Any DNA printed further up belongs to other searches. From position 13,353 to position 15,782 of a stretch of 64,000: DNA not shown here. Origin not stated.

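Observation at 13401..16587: Insulated, unusually compact glycyl-radical enzyme plus activase cassette with eliminase-type active-site motifs and no recognisable pathway context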

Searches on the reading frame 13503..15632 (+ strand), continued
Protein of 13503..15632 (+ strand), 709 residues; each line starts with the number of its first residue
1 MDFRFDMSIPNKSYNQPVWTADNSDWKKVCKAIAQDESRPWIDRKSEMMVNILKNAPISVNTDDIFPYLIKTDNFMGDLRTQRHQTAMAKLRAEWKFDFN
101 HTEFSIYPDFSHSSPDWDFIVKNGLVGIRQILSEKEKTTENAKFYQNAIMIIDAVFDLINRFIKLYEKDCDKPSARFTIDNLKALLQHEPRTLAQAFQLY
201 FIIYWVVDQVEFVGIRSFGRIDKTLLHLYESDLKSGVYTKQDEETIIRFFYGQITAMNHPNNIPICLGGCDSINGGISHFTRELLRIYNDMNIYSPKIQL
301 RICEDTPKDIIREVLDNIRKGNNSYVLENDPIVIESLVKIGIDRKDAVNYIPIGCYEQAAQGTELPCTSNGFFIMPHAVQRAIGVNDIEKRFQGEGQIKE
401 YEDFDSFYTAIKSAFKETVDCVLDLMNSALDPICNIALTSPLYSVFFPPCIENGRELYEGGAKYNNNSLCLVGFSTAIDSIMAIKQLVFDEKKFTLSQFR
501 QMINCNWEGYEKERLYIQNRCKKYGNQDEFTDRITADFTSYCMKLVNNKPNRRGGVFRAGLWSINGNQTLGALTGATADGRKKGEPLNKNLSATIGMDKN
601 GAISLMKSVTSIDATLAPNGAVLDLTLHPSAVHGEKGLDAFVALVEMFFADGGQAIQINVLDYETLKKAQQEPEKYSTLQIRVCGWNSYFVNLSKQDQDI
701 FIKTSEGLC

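Call 43: search_solved_structures(query=A1, max_evalue=1e-20, show_alignments=5)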
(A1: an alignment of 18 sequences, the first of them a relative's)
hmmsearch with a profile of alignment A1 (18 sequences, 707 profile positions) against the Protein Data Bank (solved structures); distinct sequences matched with E-value up to 1e-20: 36.
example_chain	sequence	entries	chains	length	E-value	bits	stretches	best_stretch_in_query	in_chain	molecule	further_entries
1r8w_A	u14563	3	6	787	2e-163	548.7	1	84-706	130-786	glycerol dehydratase | B12-independent glycerol dehydratase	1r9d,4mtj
5i2a_A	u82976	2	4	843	2.6e-158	531.8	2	80-505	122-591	Diol-dehydratase | Diol dehydratase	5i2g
9f3w_A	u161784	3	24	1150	5.9e-152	510.7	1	106-703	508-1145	Choline trimethylamine-lyase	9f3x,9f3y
8yjo_A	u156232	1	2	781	9e-150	503.5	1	78-705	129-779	Probable dehydratase PflD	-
6vxc_A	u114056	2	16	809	2.3e-149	502.2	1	75-705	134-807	Trans-4-hydroxy-L-proline dehydratase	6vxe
2f3o_A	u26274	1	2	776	6.9e-149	500.6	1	110-704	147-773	pyruvate formate-lyase 2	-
8id0_A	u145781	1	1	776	7e-147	494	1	86-706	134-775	formate C-acetyltransferase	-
9rco_A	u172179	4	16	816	1.8e-139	469.4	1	98-705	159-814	Glycyl radical protein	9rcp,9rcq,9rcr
8id7_A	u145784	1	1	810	6.2e-138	464.4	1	117-706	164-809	Probable dehydratase YbiW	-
8yjn_A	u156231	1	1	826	6.6e-138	464.3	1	117-706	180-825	Probable dehydratase YbiW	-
6xs4_A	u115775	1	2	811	1.2e-136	460.1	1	117-706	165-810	Formate C-acetyltransferase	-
9ht9_A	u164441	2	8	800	7.9e-134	450.8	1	100-703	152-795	Choline trimethylamine-lyase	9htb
9r0v_A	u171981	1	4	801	7.9e-134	450.8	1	100-703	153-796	Choline trimethylamine-lyase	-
8iof_A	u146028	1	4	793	8.2e-134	450.8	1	97-705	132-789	Benzylsuccinate synthase alpha subunit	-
6vue_A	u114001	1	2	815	8.5e-134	450.7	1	100-703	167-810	Choline trimethylamine-lyase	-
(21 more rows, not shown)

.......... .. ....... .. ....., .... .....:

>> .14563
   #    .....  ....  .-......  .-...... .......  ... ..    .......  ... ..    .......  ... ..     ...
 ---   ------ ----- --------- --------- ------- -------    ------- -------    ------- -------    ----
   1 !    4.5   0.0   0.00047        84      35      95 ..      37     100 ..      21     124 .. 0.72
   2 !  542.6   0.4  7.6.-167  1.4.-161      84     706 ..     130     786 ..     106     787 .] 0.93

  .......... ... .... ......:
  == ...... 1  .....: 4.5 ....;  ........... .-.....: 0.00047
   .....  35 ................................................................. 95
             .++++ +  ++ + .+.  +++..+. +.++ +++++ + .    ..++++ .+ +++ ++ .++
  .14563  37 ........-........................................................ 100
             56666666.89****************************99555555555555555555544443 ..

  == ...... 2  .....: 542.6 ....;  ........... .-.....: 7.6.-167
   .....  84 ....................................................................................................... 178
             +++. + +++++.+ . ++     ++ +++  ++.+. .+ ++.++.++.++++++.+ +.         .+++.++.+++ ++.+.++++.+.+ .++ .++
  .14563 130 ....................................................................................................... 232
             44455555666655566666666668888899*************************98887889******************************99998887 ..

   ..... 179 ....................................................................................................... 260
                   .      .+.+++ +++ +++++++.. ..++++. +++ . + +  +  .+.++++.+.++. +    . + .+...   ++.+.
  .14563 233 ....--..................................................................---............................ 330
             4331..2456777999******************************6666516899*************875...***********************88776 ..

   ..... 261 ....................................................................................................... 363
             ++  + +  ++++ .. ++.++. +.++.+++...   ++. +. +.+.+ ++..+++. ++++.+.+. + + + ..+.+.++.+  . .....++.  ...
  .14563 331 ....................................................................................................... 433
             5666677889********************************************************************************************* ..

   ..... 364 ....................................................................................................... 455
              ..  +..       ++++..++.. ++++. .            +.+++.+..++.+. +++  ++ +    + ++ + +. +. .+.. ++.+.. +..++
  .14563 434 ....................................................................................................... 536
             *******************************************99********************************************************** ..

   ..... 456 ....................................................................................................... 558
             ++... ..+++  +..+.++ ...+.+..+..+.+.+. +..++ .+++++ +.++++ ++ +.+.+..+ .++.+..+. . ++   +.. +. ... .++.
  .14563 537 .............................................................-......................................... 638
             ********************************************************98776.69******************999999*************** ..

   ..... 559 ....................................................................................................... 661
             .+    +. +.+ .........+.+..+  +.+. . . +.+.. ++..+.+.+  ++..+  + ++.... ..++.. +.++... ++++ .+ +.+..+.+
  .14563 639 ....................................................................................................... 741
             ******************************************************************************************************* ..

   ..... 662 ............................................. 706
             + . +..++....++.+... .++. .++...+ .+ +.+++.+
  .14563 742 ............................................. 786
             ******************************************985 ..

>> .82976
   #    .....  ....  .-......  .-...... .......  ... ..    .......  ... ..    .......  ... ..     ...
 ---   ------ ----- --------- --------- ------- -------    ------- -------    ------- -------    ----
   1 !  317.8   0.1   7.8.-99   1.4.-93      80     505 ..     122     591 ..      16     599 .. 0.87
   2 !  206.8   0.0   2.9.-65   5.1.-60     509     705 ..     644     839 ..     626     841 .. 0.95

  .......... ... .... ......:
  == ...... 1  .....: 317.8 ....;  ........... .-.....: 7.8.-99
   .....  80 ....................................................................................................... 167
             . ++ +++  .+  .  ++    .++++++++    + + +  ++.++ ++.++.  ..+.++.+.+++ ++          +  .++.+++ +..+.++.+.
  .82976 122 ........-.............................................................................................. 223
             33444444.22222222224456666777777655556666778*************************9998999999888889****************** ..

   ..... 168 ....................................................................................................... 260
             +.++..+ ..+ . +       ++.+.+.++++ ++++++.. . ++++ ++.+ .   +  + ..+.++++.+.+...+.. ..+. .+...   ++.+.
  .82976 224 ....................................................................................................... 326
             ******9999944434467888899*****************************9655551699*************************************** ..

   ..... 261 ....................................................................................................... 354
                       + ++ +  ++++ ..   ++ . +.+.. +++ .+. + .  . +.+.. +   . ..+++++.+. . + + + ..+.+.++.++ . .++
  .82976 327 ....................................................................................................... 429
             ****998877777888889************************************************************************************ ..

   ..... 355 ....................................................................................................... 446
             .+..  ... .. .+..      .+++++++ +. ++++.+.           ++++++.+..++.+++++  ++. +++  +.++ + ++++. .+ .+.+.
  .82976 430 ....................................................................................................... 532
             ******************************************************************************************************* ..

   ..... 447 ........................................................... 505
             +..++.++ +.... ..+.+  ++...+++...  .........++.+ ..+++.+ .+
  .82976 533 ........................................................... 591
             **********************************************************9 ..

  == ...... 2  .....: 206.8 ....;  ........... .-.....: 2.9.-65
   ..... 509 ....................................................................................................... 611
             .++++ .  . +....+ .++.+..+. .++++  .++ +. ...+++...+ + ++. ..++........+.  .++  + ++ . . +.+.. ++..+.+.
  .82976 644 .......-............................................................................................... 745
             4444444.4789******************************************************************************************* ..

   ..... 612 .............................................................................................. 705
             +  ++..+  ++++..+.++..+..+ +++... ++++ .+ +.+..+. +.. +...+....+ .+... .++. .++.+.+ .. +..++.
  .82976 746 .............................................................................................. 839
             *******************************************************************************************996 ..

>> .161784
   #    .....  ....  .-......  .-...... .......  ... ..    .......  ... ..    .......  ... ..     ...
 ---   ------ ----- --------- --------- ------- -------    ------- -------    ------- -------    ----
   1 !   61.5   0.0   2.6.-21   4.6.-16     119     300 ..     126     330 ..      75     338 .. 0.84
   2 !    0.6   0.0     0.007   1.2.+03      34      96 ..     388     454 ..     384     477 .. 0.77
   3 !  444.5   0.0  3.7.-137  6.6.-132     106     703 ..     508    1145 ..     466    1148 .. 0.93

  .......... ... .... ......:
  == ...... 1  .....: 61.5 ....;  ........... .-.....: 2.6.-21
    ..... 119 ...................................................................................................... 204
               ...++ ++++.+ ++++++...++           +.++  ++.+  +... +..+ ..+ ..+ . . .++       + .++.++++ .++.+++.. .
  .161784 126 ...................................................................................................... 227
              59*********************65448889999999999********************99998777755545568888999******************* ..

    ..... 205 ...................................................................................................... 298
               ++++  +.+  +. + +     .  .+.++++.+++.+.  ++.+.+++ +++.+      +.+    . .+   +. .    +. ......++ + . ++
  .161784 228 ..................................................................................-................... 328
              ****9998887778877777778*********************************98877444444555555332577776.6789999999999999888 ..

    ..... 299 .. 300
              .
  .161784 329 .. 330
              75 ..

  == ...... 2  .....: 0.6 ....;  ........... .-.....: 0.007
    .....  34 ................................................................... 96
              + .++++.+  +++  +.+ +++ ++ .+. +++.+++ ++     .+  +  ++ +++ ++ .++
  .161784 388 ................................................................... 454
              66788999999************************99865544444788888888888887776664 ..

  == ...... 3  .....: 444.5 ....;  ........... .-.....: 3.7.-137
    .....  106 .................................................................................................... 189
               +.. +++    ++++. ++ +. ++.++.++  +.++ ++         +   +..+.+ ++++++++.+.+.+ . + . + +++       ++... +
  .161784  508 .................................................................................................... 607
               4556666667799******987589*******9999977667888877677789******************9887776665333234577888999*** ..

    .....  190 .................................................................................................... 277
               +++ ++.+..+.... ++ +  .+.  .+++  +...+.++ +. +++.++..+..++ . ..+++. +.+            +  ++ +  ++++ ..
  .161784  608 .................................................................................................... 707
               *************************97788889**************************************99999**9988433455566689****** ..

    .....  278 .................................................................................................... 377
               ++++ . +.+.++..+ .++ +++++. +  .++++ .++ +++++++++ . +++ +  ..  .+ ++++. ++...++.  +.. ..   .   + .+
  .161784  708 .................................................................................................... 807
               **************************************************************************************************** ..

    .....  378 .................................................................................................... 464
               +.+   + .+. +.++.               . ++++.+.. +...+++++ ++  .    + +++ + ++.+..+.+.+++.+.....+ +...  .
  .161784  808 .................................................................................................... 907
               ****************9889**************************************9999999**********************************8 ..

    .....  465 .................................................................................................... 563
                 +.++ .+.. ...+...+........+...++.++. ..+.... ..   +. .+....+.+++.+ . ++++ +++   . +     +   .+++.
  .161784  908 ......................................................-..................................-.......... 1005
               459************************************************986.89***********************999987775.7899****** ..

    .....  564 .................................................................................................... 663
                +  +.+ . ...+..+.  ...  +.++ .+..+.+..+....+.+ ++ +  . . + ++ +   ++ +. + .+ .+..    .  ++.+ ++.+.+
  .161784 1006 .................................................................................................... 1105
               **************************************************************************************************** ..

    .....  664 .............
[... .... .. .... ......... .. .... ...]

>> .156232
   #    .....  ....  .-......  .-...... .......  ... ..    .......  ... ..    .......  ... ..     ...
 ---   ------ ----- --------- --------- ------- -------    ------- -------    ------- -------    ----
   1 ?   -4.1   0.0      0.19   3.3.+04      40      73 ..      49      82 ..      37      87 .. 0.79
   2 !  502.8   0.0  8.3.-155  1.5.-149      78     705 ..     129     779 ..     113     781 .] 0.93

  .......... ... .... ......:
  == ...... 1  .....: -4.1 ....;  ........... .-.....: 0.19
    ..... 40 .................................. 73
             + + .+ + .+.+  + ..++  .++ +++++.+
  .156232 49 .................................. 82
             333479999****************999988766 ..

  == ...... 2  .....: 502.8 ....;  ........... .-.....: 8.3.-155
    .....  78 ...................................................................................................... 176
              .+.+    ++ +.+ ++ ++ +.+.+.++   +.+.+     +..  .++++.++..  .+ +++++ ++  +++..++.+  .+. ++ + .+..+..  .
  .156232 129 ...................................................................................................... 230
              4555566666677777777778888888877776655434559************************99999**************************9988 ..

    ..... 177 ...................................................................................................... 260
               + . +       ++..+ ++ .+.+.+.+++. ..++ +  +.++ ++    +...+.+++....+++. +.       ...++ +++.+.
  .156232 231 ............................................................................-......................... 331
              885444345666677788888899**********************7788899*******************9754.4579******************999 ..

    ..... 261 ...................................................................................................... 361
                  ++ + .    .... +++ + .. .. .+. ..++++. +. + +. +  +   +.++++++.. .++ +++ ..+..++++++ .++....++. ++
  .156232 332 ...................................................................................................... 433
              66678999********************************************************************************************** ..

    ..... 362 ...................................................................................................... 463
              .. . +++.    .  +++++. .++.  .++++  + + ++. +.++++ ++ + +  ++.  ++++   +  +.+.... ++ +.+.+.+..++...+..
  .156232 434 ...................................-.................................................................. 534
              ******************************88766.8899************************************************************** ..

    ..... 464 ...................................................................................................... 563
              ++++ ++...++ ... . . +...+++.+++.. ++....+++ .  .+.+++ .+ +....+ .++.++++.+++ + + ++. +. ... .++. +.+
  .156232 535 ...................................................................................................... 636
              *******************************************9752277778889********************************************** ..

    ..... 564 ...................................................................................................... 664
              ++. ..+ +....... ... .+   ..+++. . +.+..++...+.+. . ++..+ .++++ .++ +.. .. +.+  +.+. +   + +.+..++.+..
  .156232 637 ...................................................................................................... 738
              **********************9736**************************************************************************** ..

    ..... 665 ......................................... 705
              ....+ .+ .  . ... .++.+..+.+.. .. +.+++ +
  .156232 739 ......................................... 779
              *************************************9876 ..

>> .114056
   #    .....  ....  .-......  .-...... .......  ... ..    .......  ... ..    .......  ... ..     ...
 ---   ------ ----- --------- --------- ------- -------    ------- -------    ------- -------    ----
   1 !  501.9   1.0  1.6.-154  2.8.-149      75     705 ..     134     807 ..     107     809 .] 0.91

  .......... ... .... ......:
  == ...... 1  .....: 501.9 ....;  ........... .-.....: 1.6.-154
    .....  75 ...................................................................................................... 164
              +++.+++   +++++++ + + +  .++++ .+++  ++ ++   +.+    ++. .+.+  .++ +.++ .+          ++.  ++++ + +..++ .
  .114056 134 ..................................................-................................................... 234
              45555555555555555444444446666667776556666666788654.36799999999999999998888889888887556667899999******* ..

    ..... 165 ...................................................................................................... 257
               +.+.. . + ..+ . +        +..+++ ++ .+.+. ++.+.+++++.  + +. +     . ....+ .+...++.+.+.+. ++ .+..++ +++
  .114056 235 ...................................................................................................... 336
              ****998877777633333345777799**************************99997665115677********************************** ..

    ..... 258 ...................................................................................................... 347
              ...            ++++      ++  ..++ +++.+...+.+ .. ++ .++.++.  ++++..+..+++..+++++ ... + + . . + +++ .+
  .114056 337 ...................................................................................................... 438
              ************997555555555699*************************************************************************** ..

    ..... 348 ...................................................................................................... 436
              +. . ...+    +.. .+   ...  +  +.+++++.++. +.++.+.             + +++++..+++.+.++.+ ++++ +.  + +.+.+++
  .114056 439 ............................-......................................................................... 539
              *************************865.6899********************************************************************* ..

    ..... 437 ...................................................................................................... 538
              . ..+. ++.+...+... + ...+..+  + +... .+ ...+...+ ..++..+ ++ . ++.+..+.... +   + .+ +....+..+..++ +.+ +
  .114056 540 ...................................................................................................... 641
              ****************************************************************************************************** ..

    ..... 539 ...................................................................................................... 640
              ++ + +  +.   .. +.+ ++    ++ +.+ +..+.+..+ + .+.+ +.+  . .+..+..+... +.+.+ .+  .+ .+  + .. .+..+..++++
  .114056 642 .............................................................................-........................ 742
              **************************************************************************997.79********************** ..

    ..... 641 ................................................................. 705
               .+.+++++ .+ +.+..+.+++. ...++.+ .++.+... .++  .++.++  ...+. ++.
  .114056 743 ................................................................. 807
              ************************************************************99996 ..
